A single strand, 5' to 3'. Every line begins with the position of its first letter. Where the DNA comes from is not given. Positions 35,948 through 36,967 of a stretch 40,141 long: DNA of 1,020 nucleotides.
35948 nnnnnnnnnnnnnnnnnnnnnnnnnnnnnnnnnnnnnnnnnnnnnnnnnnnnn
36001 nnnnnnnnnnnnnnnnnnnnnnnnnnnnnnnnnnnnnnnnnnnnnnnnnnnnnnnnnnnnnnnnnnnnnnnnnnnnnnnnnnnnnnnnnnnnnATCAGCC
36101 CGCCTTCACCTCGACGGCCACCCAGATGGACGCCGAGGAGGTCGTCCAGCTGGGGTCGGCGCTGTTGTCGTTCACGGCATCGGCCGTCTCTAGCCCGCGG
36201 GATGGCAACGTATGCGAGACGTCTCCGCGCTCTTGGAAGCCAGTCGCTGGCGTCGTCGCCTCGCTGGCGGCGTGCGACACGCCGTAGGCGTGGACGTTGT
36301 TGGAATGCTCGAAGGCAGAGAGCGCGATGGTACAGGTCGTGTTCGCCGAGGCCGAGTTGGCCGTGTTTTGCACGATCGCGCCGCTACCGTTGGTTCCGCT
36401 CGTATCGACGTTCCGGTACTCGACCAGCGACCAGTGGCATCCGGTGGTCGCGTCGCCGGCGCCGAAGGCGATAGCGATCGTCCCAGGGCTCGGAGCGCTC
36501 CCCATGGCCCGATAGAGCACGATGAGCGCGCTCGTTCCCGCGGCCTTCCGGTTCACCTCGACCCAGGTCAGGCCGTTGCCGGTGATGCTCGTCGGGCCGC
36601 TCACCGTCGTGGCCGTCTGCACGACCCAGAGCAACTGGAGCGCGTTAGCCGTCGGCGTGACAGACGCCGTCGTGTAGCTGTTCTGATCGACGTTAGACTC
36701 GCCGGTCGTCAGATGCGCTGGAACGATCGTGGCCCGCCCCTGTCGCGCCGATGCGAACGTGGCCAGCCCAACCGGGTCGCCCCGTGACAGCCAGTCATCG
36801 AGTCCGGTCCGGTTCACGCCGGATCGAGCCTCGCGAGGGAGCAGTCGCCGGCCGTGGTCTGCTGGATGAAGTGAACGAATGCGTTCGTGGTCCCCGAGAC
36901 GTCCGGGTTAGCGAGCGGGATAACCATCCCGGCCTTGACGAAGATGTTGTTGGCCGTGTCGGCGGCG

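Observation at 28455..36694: One ~200-aa module carried by three different tail-region proteins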

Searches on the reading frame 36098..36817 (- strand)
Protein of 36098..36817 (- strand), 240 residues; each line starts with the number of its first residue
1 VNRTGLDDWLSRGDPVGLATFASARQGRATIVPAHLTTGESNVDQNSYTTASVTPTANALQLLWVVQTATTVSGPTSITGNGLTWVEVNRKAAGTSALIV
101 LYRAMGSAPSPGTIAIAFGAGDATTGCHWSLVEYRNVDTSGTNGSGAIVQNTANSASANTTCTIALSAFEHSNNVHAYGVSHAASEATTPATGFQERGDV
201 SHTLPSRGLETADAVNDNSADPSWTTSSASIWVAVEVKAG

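Call 7: search_protein_families(library=pfam, proteins=[window:36098-36817:-], max_evalue=0.1)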
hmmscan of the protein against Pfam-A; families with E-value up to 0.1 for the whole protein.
window:36098-36817:- (240 aa): 0 families

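Call 8: search_protein_families(library=phrogs, proteins=[window:36098-36817:-], max_evalue=0.01)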
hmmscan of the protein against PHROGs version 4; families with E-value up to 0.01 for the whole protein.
window:36098-36817:- (240 aa): 1 family
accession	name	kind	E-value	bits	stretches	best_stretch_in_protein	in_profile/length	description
phrog_38872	-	unknown function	0.00051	20.2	1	33-238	6-200/422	-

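Call 11: search_dna_similar(query=window:36098-36817:-, collection=phages, mode=protein, max_rows=30, max_evalue=0.001)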
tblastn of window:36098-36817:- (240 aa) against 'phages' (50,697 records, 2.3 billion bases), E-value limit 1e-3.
No match.
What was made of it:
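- Closest known: 'Minor tail proteins' of actinobacteriophages. Different: Sequence identity is only 13-19%. tblastn against 50,697 phage records finds none of them at E<=1e-3 (call 11).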

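Call 16: search_solved_structures(query=A2, max_evalue=1)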
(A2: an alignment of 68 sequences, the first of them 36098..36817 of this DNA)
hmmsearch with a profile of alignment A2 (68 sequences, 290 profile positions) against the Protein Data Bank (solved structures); distinct sequences matched with E-value up to 1: 3.
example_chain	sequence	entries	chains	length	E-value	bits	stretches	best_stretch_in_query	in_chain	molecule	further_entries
5yei_D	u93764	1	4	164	0.1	15.2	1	184-275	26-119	Aspartokinase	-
5yei_C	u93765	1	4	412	0.65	12.6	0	184-274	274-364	Aspartokinase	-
1aro_P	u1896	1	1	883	0.78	12.3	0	145-198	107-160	T7 RNA POLYMERASE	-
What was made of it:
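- Profile searches of PDB sequences find nothing credible (call 16).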

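Call 21: predict_structure(alignment_id=A2)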
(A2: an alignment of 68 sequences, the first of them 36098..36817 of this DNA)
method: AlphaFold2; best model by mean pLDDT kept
length: 240 residues; sequences in the alignment: 68
mean_pLDDT: 93.6   pTM: 0.87
mean pLDDT of the five models: 93.6, 93.5, 93.3, 93.3, 93.1
residues with pLDDT >= 90: 209; 70-90: 5; 50-70: 25; < 50: 1
segments of 3 or more residues with pLDDT < 50: none
pLDDT, mean of each block of 10 residues (from residue 1): 57 61 75 99 97 98 98 97 98 96 98 97 94 98 98 98 97 98 98 99 97 99 98 98
secondary structure, 60 per line:
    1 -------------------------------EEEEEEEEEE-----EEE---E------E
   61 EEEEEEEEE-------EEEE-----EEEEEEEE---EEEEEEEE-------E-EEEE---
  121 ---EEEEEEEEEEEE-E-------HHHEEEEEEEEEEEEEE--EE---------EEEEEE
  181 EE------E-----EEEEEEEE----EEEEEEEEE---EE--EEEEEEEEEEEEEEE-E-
elements in order: E32-41 E47-49 E60-69 E77-80 E86-93 E97-104 E114-117 E124-135 E148-161 E175-182 E195-202 E207-215 E223-237
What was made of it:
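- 36098..36739 (-): Module copy C: residues 27-240 of the stand-alone 240-aa protein. AF2 model of the whole 240-aa protein has pLDDT 93.6 and pTM 0.87, with 13 beta-strands (call 21).
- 36740..36817 (-): N-terminal peptide of about 26 residues on the stand-alone protein. It is predicted to be disordered and is conserved in a subgroup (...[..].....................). It is a candidate docking peptide. pLDDT 57-75 (call 21).
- AF2 gives a confident monomeric globule without a partner (call 21).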

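Call 24: fold_search(model_id=the predicted structure, library=pdb)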
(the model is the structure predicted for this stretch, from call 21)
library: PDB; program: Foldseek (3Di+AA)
matches with E <= 10: 628; with E <= 0.001: 0
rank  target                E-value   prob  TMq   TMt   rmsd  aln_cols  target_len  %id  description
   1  2vqa_C                1.8e-02  0.21  0.24  0.18  17.0       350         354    7  Protein-folding location can regulate Mn versus Cu- or Zn-binding. Crystal Structure of MncA. (released 2008-10-28)
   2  6tfj_A                3.0e-02  0.11  0.17  0.07  24.8       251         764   10  Vip3Aa protoxin structure (released 2020-08-12)
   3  8xei_A                3.2e-02  0.08  0.14  0.06  28.6       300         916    5  Cryo-EM structure of integrin ITGAV/ITGB3 complex, conformation 1 (released 2024-12-18)
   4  2vvf_A                3.3e-02  0.47  0.26  0.24  13.1       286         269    9  Crystal structure of the major capsid protein P2 from Bacteriophage PM2 (released 2008-09-16)
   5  3l8q_B                3.7e-02  0.12  0.18  0.14  18.2       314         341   11  Structure analysis of the type II cohesin dyad from the adaptor ScaA scaffoldin of Acetivibrio cellulolyticus (released 2010-05-05)
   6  9ev7_C                3.9e-02  0.30  0.26  0.16  22.0       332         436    9  3DFlex refinement of the CryoEM structure of DeCLIC nanodisc with 10mM EDTA in asym state (released 2025-04-09)
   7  4lej                  4.6e-02  0.14  0.22  0.17  16.0       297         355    9  Crystal Structure of the Korean pine (Pinus koraiensis) vicilin (released 2014-01-22)
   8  3l8q_D                6.0e-02  0.11  0.18  0.14  16.7       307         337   11  Structure analysis of the type II cohesin dyad from the adaptor ScaA scaffoldin of Acetivibrio cellulolyticus (released 2010-05-05)
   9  4hlt                  7.1e-02  0.21  0.24  0.20  19.6       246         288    6  Crystal structure of ferric E32V Pirin (released 2013-05-29)
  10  8ic8_H                7.5e-02  0.33  0.26  0.18  12.4       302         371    8  Exo-alpha-D-arabinofuranosidase from Microbacterium arabinogalactanolyticum (released 2023-08-16)
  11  6tfk_A                7.5e-02  0.08  0.16  0.08  25.1       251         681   12  Vip3Aa toxin structure (released 2020-08-12)
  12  1uij_C                8.8e-02  0.13  0.24  0.19  14.7       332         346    6  Crystal Structure Of Soybean beta-Conglycinin Beta Homotrimer (I122M/K124W) (released 2004-07-16)
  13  2evx                  1.0e-01  0.13  0.25  0.18  14.7       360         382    8  Crystal structure of pumpkin seed globulin (released 2006-11-14)
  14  6tfj_B                1.1e-01  0.07  0.16  0.07  25.0       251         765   11  Vip3Aa protoxin structure (released 2020-08-12)
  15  8t2v_A                1.2e-01  0.13  0.22  0.07  25.5       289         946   11  Cryo-EM Structures of Full-length Integrin alphaIIbbeta3 in Native Lipids (released 2023-07-26)
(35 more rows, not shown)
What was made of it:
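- On Carbohydrate-binding module / lectin: The weak hits are cupins and viral jelly-rolls with TM<=0.36 (call 24).
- The best hit has E 0.018 and all TM scores are <=0.36 (call 24).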

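Call 25: fold_search(model_id=the predicted structure, library=viral)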
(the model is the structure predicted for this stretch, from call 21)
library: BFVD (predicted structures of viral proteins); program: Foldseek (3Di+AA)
matches with E <= 10: 1046; with E <= 0.001: 66
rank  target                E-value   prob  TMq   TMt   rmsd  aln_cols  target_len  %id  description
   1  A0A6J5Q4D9            7.5e-17  1.00  0.81  0.48   1.5       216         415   30  Uncharacterized protein [uncultured Caudovirales phage]
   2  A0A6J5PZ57            5.4e-11  1.00  0.75  0.77   2.7       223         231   14  Uncharacterized protein [uncultured Caudovirales phage]
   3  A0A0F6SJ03            2.6e-10  1.00  0.70  0.69   2.8       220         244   19  Uncharacterized protein [Sinorhizobium phage phiN3]
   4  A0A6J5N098            7.2e-10  1.00  0.73  0.68   3.4       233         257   18  Uncharacterized protein [uncultured Caudovirales phage]
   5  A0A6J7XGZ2            5.6e-09  1.00  0.70  0.26   3.7       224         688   13  Uncharacterized protein [uncultured Caudovirales phage]
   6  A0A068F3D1            7.7e-09  1.00  0.68  0.44   4.1       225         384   19  Minor tail protein [Mycobacterium phage Gaia]
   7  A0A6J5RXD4            2.1e-08  1.00  0.69  0.33   3.6       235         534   15  Uncharacterized protein [uncultured Caudovirales phage]
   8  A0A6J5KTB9            2.7e-08  1.00  0.65  0.31   5.3       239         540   16  Uncharacterized protein [uncultured Caudovirales phage]
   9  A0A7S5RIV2            3.7e-08  1.00  0.62  0.69   5.1       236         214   15  Uncharacterized protein [Rhizobium phage RHph_I1_6]
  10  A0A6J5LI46            5.1e-08  1.00  0.73  0.80   2.8       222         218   14  Uncharacterized protein [uncultured Caudovirales phage]
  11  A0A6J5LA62            1.1e-07  1.00  0.71  0.69   3.3       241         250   16  Uncharacterized protein [uncultured Caudovirales phage]
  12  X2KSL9                1.1e-07  1.00  0.68  0.52   4.9       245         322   16  Minor tail protein [Mycobacterium phage Hawkeye]
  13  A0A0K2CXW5            1.3e-07  1.00  0.69  0.72   3.0       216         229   18  (no name in the UniProt tables at hand)
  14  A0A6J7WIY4            1.7e-07  1.00  0.55  0.58  22.8       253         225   21  Uncharacterized protein [uncultured Caudovirales phage]
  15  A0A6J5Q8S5            2.6e-07  1.00  0.62  0.71   4.6       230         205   17  Uncharacterized protein [uncultured Caudovirales phage]
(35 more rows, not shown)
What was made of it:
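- Closest known: 'Minor tail proteins' of actinobacteriophages. Same: The predicted fold is similar (Foldseek E 8e-9 to 1e-4, TM 0.6-0.7), and the genes lie in the tail region (call 25).
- Foldseek against BFVD gives 66 hits at E<1e-3, including 'minor tail proteins' of Mycobacterium and Gordonia phages with TM 0.6-0.8 (call 25).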

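Call 37: search_protein_representatives(alignment_id=A2)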
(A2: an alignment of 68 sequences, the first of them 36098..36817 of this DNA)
Query: 68 sequences, 290 profile positions. Proteins with E-value up to 0.001 (for the whole library): 7559; up to 1e-10: 5612; up to 1e-30: 2710. The best 150 are listed.
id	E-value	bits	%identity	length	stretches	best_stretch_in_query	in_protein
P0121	3.8e-209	709.2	-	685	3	11-237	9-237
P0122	8.1e-209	708.1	-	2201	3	13-239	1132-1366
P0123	5.6e-169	577.4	-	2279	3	12-267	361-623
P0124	8.3e-168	573.5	-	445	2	26-239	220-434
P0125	1.9e-160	549.4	-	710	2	14-266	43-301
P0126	1.3e-150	517.1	-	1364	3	24-243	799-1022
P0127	1.6e-150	516.8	-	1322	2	21-237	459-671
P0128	1.8e-143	493.6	-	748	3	32-183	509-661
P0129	5.9e-141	485.4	-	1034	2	17-236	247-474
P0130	1.2e-138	477.8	-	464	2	11-240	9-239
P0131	2.4e-137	473.6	-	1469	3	29-270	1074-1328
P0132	2.5e-137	473.5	-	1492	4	27-238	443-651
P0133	1.8e-136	470.6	-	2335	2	12-240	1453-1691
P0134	1.9e-136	470.6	-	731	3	26-240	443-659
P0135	1.8e-131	454.2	-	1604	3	39-238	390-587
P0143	1.6e-120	418.4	-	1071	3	22-266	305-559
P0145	7.0e-120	416.2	-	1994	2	24-245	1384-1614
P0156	5.6e-107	373.9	-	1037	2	14-236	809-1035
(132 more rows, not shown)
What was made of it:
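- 7,559 clusters at 50% identity with E<=1e-3, and 2,710 with E<=1e-30 (call 37).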

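Call 38: search_protein_families(library=pfam, proteins=[P0122, P0123, P0133, P0126, P0131], max_evalue=0.001)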
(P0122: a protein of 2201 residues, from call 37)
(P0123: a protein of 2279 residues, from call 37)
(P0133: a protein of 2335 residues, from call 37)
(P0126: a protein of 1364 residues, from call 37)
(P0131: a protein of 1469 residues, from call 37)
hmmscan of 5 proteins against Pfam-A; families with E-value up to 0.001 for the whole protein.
P0122 (2201 aa): 3 families
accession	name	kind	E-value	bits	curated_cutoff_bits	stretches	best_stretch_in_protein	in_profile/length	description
PF05593.20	RHS_repeat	-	7.6e-81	265.7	22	8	1012-1042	5-35/38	RHS Repeat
PF15533.11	Ntox33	-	6.6e-12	46.2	28.4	1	2137-2199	1-65/65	Bacterial toxin 33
PF20148.4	DUF6531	-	0.00085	20.1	24.1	0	382-423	9-48/74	Domain of unknown function (DUF6531)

P0123 (2279 aa): 5 families
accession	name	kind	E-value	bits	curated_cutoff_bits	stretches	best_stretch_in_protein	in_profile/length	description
PF02369.22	Big_1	-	6e-140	456.2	34.9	13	1958-2043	1-87/93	Bacterial Ig-like domain (group 1)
PF09134.16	Invasin_D3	-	1.6e-106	349.7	33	12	599-693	2-98/98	Invasin, domain 3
PF13620.12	CarboxypepD_reg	-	3.6e-28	98.2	32.3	0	1976-2042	1-63/82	Carboxypeptidase regulatory-like domain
PF17789.7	MG4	-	2.2e-07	31.4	24.7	0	617-677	16-73/95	Macroglobulin domain MG4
PF00149.33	Metallophos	-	6.2e-05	23.9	21.5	1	29-179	34-189/191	Calcineurin-like phosphoesterase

P0133 (2335 aa): 9 families
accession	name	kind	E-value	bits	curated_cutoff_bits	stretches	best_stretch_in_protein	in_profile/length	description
PF05593.20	RHS_repeat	-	4.2e-32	110.3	22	4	963-993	4-34/38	RHS Repeat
PF12256.14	TcdB_toxin_midN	-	8.2e-30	103.9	24.8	1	618-749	30-165/181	Insecticide toxin TcdB middle/N-terminal region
PF03534.18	SpvB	-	1.4e-14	54.4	22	1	49-217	4-188/287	Salmonella virulence plasmid 65kDa B protein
PF13517.12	FG-GAP_3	-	1.8e-12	48.1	26.9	3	453-521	1-60/61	FG-GAP-like repeat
PF15607.11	Ntox44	-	4.8e-09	37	24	1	2229-2331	1-103/104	Bacterial toxin 44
PF01839.29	FG-GAP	-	9e-06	25.9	22.1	0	451-469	7-25/37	FG-GAP repeat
PF16743.10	PliI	-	3.3e-05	24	27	0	331-357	61-87/123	Periplasmic lysozyme inhibitor of I-type lysozyme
PF20041.5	DUF6443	-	5e-05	24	27.8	1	1022-1086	15-80/137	Domain of unknown function (DUF6443)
PF03527.20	RHS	-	0.00014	22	27.9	1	2026-2058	3-35/38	RHS protein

P0126 (1364 aa): 0 families

P0131 (1469 aa): 0 families

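Call 40: search_protein_families(library=pfam, proteins=[P0127, P0132, P0135, P0145, P0129, P0143, P0156], max_evalue=0.001)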
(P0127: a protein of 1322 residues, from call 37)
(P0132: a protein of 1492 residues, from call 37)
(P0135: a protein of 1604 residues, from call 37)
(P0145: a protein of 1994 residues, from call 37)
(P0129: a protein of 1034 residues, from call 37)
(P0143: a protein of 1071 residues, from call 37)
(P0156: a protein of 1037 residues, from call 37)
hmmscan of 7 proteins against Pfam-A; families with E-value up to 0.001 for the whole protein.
P0127 (1322 aa): 0 families

P0132 (1492 aa): 0 families

P0135 (1604 aa): 0 families

P0145 (1994 aa): 1 family
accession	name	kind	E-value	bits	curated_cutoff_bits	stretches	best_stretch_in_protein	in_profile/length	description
PF05593.20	RHS_repeat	-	9.3e-76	249.4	22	7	593-625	1-33/38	RHS Repeat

P0129 (1034 aa): 1 family
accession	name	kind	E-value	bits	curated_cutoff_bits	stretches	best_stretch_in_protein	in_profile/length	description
PF05593.20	RHS_repeat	-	2.1e-49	165.4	22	7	58-95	1-38/38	RHS Repeat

P0143 (1071 aa): 0 families

P0156 (1037 aa): 8 families
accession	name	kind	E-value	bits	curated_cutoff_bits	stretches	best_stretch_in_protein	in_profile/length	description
PF02369.22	Big_1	-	7.2e-69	228.4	34.9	5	102-188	2-88/93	Bacterial Ig-like domain (group 1)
PF09134.16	Invasin_D3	-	5e-52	174.9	33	5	99-193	2-96/98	Invasin, domain 3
PF02368.24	Big_2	-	1.6e-14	54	22.8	1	12-92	2-79/79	Bacterial Ig-like domain (group 2)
PF17789.7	MG4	-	1.2e-09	38.7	24.7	0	434-487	8-60/95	Macroglobulin domain MG4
PF13620.12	CarboxypepD_reg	-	1.2e-08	35.6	32.3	0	443-519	1-74/82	Carboxypeptidase regulatory-like domain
PF24025.1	Ig_DR_A0283-like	-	9e-07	29.6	27.1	0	735-763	5-32/102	DR_A0283-like, Ig-like domain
PF23616.1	Ig_GEX2_N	-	0.00018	22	27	0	540-560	20-40/105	GEX2 N-terminal Ig-like domain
PF24107.1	DUF7382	-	0.00051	20.3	27.4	0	526-583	6-63/65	Domain of unknown function (DUF7382)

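Call 46: find_related_loci(query=A2, collection=viral_contigs, flank=10000)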
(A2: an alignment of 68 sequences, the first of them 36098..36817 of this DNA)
Query A2 (240 aa) in viral_contigs; peptide patterns used: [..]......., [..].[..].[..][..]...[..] (x = any residue, [..] = any of these).
291 stretches matched a pattern; 140 encode a relative of the query (tblastn E <= 1e-3); the best 80 are kept; 79 distinct loci.
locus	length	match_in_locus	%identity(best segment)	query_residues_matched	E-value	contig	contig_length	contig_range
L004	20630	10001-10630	43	30-239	1e-40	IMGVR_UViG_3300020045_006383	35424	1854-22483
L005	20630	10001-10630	45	34-239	5e-38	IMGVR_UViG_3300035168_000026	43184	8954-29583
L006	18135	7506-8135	42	30-239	1e-37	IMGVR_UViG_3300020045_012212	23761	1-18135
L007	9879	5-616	45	41-239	2e-37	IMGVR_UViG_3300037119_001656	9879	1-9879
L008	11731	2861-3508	43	31-239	2e-36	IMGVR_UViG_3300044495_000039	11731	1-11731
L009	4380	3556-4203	43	31-239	2e-36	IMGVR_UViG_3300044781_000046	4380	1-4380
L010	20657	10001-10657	41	31-239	3e-36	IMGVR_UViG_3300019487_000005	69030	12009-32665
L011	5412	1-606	43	36-238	9e-36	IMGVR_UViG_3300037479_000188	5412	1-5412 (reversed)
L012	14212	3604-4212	40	31-238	6e-33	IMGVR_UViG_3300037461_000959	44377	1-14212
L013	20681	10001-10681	42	25-239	3e-33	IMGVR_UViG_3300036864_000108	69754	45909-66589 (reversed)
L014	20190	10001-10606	43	48-239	1e-32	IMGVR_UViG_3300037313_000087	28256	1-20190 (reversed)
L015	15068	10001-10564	44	48-228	3e-32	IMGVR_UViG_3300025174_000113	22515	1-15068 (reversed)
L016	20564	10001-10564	44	48-228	3e-32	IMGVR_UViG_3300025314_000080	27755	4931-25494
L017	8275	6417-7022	42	48-239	4e-32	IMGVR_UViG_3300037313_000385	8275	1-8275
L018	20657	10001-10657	40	30-238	4e-31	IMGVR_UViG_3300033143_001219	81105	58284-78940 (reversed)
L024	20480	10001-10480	42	35-186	4e-29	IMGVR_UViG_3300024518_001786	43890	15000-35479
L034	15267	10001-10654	38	31-240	1e-25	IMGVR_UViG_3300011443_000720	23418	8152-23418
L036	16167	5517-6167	36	36-239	4e-25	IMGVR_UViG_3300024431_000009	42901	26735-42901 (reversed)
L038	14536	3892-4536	38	41-239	1e-24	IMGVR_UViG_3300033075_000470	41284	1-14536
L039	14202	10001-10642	39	28-240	2e-24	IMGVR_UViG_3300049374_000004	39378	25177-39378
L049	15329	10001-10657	36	36-239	4e-23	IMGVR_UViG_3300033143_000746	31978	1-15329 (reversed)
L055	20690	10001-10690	33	15-240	3e-22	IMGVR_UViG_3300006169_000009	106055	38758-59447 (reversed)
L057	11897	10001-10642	35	37-237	1e-21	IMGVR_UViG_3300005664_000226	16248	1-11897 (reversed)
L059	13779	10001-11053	40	28-205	2e-21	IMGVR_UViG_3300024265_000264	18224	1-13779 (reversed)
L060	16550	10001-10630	36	32-239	2e-21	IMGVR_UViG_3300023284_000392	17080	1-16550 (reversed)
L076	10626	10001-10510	37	77-238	1e-18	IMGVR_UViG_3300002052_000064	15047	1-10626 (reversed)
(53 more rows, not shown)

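Call 48: find_related_loci(query=A2, collection=genome_contigs, flank=10000)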
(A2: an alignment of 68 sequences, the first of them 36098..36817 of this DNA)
Query A2 (240 aa) in genome_contigs; peptide patterns used: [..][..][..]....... (x = any residue, [..] = any of these).
137 stretches matched a pattern; 86 encode a relative of the query (tblastn E <= 1e-3); the best 80 are kept; 79 distinct loci.
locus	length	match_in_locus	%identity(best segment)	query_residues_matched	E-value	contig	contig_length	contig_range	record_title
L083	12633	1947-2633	39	16-239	9e-35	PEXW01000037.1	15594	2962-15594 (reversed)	MAG: Candidatus Kerfeldbacteria bacterium CG08_land_8_20_14_0_20_43_14 CG08_land_8_20_14_0.20_scaffold_1808_c, whole gen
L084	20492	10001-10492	46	35-193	1e-31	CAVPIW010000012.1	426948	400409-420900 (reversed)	MAG: uncultured Nitrospiraceae bacterium isolate MFD00032.bin.1.256 genome assembly, contig: contig_50914, whole genome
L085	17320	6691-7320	39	39-239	1e-28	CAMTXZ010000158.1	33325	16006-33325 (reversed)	MAG: uncultured Chromatiaceae bacterium isolate G02_MAG_00001 genome assembly, contig: G02_MAG_00001_000000000025, whole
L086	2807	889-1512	36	39-239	1e-27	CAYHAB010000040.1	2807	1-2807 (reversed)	MAG TPA_asm: uncultured Thermodesulfobacteriota bacterium isolate ERP119294_co2_426 genome assembly, contig: k141_210990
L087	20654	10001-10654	36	31-239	3e-27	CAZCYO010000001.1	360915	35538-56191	MAG TPA_asm: uncultured Gammaproteobacteria bacterium isolate SRP278252_co1_715 genome assembly, contig: NODE_11_length_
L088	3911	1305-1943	39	32-240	2e-26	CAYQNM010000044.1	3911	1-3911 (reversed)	MAG TPA_asm: uncultured Candidatus Saccharibacteria bacterium isolate SRP193066_co2_106 genome assembly, contig: NODE_12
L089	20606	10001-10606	39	35-238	8e-26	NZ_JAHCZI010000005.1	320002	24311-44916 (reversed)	Geobacter hydrogenophilus strain DSM 13691 NODE_5_length_320002_cov_237.376016, whole genome shotgun sequence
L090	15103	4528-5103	39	48-239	2e-25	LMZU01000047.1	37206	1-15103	MAG: Microgenomates bacterium OLB23 UZ22_OP11002CONTIG000047, whole genome shotgun sequence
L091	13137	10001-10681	35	23-240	2e-25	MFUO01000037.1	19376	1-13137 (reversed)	MAG: Candidatus Nomurabacteria bacterium RIFCSPLOWO2_01_FULL_33_17 rifcsplowo2_01_scaffold_9786, whole genome shotgun se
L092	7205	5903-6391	41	29-193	8e-25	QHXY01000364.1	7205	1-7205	MAG: Acidobacteria bacterium isolate gp22 AA3 14_0903_13_30cm_scaffold_6972874_curated, whole genome shotgun sequence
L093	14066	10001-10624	39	36-240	1e-24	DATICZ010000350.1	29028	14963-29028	MAG TPA_asm: Gemmatimonadales bacterium isolate SMAG_U16330 k141_602058, whole genome shotgun sequence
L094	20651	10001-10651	36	30-240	4e-24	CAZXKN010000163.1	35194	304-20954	MAG TPA_asm: uncultured Gemmatimonadaceae bacterium isolate binchicken_co279_228 genome assembly, contig: k141_3699544,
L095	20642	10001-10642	35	30-240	8e-24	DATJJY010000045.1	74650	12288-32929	MAG TPA_asm: Gemmatimonadales bacterium isolate SMAG_U15578 k141_170784, whole genome shotgun sequence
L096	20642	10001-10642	35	30-240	6e-24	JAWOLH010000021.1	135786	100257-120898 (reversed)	MAG: Gemmatimonadales bacterium isolate bin_24 c_000013461957, whole genome shotgun sequence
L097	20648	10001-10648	40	33-239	3e-23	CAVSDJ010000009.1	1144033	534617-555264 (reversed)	MAG: Blastocatellia bacterium isolate MFD01916.bin.3.112 genome assembly, contig: contig_8329, whole genome shotgun sequ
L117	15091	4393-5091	33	18-240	3e-22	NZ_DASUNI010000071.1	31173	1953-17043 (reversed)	MAG: Microbacterium sp. isolate SMAG_U1595 k141_899792, whole genome shotgun sequence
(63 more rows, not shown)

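Call 49: search_protein_families(library=ncbifam, proteins=[window:36098-36817:-, P0121, P0124], max_evalue=0.01)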
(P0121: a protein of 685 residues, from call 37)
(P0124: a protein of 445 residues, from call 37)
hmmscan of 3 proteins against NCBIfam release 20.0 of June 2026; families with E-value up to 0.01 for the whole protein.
window:36098-36817:- (240 aa): 0 families

P0121 (685 aa): 0 families

P0124 (445 aa): 0 families
